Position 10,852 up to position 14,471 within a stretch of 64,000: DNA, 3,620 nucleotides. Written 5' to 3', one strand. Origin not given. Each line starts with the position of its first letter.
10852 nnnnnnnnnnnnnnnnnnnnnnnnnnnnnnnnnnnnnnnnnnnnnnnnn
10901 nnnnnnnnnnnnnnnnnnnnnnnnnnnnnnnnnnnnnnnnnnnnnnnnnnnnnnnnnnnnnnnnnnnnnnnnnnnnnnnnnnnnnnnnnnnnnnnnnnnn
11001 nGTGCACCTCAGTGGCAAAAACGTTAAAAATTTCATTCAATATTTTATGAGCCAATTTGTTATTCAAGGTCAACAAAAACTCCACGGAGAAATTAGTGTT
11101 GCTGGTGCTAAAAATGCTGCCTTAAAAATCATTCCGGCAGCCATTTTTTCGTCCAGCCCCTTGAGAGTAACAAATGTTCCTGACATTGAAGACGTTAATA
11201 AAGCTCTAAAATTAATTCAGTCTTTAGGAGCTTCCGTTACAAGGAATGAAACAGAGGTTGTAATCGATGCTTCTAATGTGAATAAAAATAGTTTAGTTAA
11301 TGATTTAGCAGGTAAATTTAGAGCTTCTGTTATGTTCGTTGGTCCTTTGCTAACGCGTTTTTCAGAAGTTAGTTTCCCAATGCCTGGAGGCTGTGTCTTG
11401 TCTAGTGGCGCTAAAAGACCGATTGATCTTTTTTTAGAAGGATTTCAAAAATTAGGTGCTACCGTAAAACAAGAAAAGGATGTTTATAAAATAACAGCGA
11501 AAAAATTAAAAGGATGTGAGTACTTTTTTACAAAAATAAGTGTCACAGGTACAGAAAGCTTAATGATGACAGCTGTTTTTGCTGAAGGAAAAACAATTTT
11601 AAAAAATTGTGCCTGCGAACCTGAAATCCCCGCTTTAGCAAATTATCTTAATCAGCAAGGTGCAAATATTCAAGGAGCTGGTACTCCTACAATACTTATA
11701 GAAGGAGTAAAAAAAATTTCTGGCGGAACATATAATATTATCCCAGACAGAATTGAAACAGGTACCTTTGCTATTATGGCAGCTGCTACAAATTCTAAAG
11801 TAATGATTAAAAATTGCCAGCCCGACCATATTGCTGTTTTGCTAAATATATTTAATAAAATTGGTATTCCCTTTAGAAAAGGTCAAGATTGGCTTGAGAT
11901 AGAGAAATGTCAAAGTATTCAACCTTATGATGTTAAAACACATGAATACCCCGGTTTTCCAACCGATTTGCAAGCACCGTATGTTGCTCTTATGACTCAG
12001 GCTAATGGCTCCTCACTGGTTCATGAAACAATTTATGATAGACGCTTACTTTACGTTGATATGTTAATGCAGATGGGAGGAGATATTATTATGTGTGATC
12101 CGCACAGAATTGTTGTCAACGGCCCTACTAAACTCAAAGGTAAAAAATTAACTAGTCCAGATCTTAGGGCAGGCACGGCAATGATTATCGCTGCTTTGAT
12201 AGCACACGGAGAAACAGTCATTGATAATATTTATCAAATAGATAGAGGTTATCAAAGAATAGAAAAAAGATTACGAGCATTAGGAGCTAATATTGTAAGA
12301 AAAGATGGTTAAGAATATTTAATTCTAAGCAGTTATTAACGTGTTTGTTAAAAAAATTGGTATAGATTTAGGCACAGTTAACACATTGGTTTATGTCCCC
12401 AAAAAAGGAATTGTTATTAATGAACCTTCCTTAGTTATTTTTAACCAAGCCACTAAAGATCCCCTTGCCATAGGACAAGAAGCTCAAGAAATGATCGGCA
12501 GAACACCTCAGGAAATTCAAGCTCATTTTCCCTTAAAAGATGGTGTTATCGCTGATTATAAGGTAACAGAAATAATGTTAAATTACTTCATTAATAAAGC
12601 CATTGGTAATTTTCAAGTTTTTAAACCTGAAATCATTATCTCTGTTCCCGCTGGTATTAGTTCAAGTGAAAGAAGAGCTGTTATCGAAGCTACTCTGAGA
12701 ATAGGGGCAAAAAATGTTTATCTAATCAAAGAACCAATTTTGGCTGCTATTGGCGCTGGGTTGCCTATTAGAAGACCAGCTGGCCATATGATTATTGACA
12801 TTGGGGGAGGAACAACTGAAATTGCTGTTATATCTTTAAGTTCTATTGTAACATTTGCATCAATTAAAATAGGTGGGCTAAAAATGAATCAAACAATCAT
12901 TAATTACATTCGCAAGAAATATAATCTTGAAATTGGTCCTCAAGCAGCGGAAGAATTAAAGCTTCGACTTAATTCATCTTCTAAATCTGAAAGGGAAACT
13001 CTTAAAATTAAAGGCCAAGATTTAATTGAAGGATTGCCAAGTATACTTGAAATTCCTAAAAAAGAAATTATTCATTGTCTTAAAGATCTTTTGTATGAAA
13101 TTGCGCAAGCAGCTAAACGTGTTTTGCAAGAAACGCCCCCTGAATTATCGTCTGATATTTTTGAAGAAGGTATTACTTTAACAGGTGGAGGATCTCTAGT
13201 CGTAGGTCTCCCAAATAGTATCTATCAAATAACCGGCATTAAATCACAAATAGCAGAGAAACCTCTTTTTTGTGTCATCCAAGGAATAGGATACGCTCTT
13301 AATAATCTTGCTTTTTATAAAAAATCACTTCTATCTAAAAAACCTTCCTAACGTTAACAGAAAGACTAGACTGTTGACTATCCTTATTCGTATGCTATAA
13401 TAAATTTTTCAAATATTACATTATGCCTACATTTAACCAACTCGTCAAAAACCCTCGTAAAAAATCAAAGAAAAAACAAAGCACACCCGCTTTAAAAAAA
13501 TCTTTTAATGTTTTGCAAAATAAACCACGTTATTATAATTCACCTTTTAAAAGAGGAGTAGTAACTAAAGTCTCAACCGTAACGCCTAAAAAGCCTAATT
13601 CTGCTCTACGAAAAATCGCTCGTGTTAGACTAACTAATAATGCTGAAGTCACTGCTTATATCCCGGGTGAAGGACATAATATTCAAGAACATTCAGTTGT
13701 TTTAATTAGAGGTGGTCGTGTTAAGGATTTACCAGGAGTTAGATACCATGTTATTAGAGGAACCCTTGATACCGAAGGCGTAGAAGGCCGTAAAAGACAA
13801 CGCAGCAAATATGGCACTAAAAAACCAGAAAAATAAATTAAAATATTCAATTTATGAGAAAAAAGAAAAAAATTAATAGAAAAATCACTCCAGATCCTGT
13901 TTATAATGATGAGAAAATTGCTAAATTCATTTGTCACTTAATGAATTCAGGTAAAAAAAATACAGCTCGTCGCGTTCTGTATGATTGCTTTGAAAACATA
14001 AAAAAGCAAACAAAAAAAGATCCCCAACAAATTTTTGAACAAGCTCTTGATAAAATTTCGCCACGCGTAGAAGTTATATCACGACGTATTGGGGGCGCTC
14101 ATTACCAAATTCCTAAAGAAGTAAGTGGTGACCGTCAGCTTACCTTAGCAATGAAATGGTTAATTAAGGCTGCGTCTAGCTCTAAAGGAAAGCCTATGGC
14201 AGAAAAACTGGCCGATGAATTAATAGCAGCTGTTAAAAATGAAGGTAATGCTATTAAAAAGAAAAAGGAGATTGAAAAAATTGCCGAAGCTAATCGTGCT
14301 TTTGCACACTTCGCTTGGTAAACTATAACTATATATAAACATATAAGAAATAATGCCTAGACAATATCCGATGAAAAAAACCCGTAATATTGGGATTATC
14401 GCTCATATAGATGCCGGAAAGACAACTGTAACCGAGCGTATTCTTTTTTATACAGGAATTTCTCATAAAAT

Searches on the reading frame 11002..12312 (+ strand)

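Call 6: search_protein_families(library=pfam, proteins=[window:11002-12312:+])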
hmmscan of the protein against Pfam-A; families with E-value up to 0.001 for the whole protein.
window:11002-12312:+ (436 aa): 1 family
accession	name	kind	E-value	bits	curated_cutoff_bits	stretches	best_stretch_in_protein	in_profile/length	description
PF00275.25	EPSP_synthase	-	6.5e-83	279.2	22.8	1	21-424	1-417/417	EPSP synthase (3-phosphoshikimate 1-carboxyvinyltransferase)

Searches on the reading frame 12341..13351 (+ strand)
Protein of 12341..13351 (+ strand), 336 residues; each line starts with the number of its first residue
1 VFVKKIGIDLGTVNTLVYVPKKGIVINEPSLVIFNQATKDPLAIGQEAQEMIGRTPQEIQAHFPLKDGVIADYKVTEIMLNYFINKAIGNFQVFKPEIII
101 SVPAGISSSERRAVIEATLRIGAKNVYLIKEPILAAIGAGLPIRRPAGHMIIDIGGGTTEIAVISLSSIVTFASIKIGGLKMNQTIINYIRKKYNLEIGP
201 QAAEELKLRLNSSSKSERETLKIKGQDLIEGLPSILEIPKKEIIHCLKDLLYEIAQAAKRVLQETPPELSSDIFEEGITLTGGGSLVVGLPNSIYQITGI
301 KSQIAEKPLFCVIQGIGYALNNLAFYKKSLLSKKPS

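Call 6: search_protein_families(library=pfam, proteins=[window:12341-13351:+])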
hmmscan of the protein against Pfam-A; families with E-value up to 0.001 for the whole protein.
window:12341-13351:+ (336 aa): 6 families
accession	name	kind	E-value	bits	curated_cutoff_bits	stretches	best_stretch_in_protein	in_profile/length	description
PF06723.19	MreB_Mbl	-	6.8e-122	406.8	27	1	4-324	2-323/327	MreB/Mbl protein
PF00012.26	HSP70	-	3.4e-11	42.5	20.6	1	97-287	135-339/599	Hsp70 protein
PF00022.25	Actin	-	5e-09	35.7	27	1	39-215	43-211/410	Actin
PF14450.12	FtsA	-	3.2e-08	34.4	31.8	1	151-307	2-112/127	Cell division protein FtsA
PF06277.17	EutA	-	2.9e-05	23.6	27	1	150-239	146-234/475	Ethanolamine utilisation protein EutA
PF11104.14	PilM_2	-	6.1e-05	22.6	27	0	150-208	183-235/340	Type IV pilus assembly protein PilM;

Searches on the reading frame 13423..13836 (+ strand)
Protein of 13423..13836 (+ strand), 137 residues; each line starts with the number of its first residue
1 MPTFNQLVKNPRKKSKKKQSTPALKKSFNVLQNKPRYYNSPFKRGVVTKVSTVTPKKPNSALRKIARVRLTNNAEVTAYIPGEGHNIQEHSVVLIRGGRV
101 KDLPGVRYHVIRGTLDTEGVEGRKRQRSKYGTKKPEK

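Call 6: search_protein_families(library=pfam, proteins=[window:13423-13836:+])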
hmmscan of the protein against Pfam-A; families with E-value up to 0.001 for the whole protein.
window:13423-13836:+ (137 aa): 1 family
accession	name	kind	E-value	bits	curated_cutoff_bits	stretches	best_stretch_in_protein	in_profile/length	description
PF00164.32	Ribosom_S12_S23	-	9.8e-38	128.7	22.3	1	36-135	7-108/110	Ribosomal protein S12/S23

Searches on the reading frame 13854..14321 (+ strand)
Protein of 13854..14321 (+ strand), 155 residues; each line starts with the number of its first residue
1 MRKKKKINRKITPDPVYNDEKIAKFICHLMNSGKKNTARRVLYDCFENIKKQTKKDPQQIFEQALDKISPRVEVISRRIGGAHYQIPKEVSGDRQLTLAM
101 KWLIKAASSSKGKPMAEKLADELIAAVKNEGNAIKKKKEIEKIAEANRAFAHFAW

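Call 6: search_protein_families(library=pfam, proteins=[window:13854-14321:+])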
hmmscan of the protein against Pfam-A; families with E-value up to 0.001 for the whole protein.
window:13854-14321:+ (155 aa): 1 family
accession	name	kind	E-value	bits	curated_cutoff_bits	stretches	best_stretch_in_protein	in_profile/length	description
PF00177.27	Ribosomal_S7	-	4.8e-56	188.9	24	1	1-148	1-148/148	Ribosomal protein S7p/S5e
